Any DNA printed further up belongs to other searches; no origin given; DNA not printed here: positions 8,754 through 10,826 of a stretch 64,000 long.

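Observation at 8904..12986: TonB-dependent receptor directly coupled to a YddA/SbmA/BacA-like fused ABC importer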

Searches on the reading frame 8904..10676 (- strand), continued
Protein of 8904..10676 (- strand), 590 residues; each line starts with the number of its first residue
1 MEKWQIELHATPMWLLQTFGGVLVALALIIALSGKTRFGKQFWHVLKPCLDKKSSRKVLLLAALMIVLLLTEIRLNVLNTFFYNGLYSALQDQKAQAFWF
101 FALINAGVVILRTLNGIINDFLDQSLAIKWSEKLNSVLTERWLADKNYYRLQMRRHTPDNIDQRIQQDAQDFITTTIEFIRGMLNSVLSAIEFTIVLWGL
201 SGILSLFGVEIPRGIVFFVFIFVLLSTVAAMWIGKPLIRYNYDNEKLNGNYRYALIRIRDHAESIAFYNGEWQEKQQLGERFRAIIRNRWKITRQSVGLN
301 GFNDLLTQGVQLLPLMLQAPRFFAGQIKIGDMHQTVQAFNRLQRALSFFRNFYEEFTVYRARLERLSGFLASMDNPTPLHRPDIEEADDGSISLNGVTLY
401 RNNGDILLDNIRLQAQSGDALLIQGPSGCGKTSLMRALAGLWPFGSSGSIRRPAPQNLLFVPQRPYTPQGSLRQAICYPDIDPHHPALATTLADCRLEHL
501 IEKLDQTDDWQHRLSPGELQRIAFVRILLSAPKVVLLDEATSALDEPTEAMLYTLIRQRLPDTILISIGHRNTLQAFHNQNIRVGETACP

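Call 85: find_encoding_contigs(protein=P0116, flank=6000, max_places=1)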
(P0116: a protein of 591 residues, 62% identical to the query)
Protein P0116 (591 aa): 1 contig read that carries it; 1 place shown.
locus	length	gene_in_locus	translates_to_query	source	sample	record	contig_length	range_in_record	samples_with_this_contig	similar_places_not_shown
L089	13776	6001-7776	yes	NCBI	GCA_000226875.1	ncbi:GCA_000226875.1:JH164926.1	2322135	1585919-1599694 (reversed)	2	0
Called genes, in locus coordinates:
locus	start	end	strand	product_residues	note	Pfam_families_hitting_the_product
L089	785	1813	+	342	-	PF00044:Gp_dh_N, PF02800:Gp_dh_C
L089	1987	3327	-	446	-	PF00493:MCM (faint), PF07728:AAA_5 (faint), PF13191:AAA_16 (faint), PF00004:AAA (weak), PF13401:AAA_22 (faint), PF13521:AAA_28 (faint), PF00004:AAA (weak), PF07724:AAA_2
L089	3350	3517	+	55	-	-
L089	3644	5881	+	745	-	PF07715:Plug, PF00593:TonB_dep_Rec_b-barrel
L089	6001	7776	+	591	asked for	PF05992:SbmA_BacA, PF06472:ABC_membrane_2, PF00005:ABC_tran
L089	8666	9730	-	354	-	PF01208:URO-D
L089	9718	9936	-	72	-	-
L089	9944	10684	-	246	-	PF01209:Ubie_methyltran, PF13489:Methyltransf_23, PF13847:Methyltransf_31, PF08241:Methyltransf_11, PF08242:Methyltransf_12, PF13649:Methyltransf_25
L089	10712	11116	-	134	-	-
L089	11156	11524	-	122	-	-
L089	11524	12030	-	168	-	PF06155:GBBH-like_N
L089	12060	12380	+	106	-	PF00829:Ribosomal_L21p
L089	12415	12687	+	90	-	PF01016:Ribosomal_L27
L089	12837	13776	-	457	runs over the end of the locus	PF00929:RNase_T, PF27096:UvrC_M (weak)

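Call 95: predict_structure(alignment_id=A1)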
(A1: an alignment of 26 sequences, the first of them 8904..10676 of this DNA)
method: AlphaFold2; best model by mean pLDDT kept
length: 590 residues; sequences in the alignment: 26
mean_pLDDT: 75.5   pTM: 0.52
mean pLDDT of the five models: 75.5, 72.2, 71.8, 70.3, 69.5
residues with pLDDT >= 90: 67; 70-90: 342; 50-70: 147; < 50: 34
segments of 3 or more residues with pLDDT < 50: 147-160, 261-270, 375-377, 588-590
pLDDT, mean of each block of 10 residues (from residue 1): 72 87 90 85 79 81 88 84 82 84 84 83 83 77 53 38 57 68 67 63 54 62 71 71 69 60 43 70 81 77 72 74 75 70 64 62 64 55 79 88 79 89 79 84 81 86 78 82 89 93 88 80 92 88 81 92 85 78 63
secondary structure, 60 per line:
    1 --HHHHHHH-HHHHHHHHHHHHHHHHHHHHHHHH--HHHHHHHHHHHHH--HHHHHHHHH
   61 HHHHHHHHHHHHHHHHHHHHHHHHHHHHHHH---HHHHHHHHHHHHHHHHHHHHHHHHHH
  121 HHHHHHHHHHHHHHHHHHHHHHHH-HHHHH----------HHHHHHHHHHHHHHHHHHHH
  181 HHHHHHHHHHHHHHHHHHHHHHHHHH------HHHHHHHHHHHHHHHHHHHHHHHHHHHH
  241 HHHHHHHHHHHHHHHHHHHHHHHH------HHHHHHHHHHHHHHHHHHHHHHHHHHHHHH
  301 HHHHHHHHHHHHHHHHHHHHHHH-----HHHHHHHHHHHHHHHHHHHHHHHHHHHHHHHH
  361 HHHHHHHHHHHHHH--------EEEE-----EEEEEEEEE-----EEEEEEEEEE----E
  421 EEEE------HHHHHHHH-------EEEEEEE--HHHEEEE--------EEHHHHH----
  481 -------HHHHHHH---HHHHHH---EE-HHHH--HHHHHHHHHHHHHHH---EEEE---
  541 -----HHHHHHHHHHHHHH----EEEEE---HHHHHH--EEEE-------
elements in order: H3-9 H11-34 H37-49 H52-91 H95-144 H146-150 H161-206 H213-264 H271-323 H329-374 E383-386 E392-400 E406-415 E420-424 H431-438 E446-452 E458-461 H472-476 H488-494 H498-503 H510-513 H516-530 E534-537 H546-559 E564-568 H572-577 E580-583

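Call 97: fold_search(model_id=the predicted structure, library=pdb)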
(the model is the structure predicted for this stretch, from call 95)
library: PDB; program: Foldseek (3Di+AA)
matches with E <= 10: 1454; with E <= 0.001: 1139
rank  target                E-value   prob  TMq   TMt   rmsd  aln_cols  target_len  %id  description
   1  6tqe_A                2.4e-33  1.00  0.52  0.49  19.1       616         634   36  The structure of ABC transporter Rv1819c without addition of substrate (released 2020-04-01)
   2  9ngm_A                4.2e-22  1.00  0.40  0.40  19.0       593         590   24  CryoEM structure of human ABCD3 (released 2025-12-17)
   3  7rr9_A                9.3e-22  1.00  0.48  0.50  17.3       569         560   22  Cryo-EM Structure of Nanodisc reconstituted ABCD1 in nucleotide bound outward open conformation (released 2022-01-19)
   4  9ngj_A                1.1e-21  1.00  0.41  0.41  18.8       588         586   24  CryoEM structure of human ABCD3 bound to Phytanoyl-CoA (released 2025-12-17)
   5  7shm_B                1.3e-21  1.00  0.53  0.54  17.0       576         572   22  Cryo-EM structure of ATP-bound human peroxisomal fatty acid transporter ABCD1 (released 2021-11-03)
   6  7shm_A                1.5e-21  1.00  0.53  0.54  17.0       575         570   22  Cryo-EM structure of ATP-bound human peroxisomal fatty acid transporter ABCD1 (released 2021-11-03)
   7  7vx8_A                2.6e-21  1.00  0.44  0.46  17.5       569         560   20  Cryo-EM structure of ATP-bound human very long-chain fatty acid ABC transporter ABCD1 (released 2022-05-18)
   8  6jbj_A                3.2e-21  1.00  0.49  0.50  17.1       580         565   26  Cryo-EM structure of human lysosomal cobalamin exporter ABCD4 (released 2019-09-11)
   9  7x0z_A                4.1e-21  1.00  0.51  0.52  16.4       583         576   21  Cryo-EM structure of human ABCD1 E630Q in the presence of ATP and Magnesium in outward-facing state (released 2023-03-22)
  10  8z9x_A                4.3e-21  1.00  0.41  0.42  18.0       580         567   24  Cryo-EM structure of Phytanoyl-CoA-bound human very long-chain fatty acid ABC transporter ABCD3 (released 2024-09-18)
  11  7rra_A                7.5e-21  1.00  0.37  0.37  18.0       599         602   21  Cryo-EM Structure of Nanodisc reconstituted ABCD1 in inward open conformation (released 2022-01-19)
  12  7x1w_A                1.0e-20  1.00  0.44  0.45  16.3       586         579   21  Cryo-EM structure of human ABCD1 E630Q in the presence of ATP in inward-facing state (released 2023-03-22)
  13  7x0z_B                1.2e-20  1.00  0.52  0.53  16.6       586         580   22  Cryo-EM structure of human ABCD1 E630Q in the presence of ATP and Magnesium in outward-facing state (released 2023-03-22)
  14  7shn_A                3.2e-20  1.00  0.39  0.38  19.2       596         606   21  Cryo-EM structure of oleoyl-CoA-bound human peroxisomal fatty acid transporter ABCD1 (released 2021-11-03)
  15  7x07_A                3.3e-20  1.00  0.39  0.37  19.1       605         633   21  Cryo-EM structure of human ABCD1 in the presence of C26:0 (released 2023-03-22)
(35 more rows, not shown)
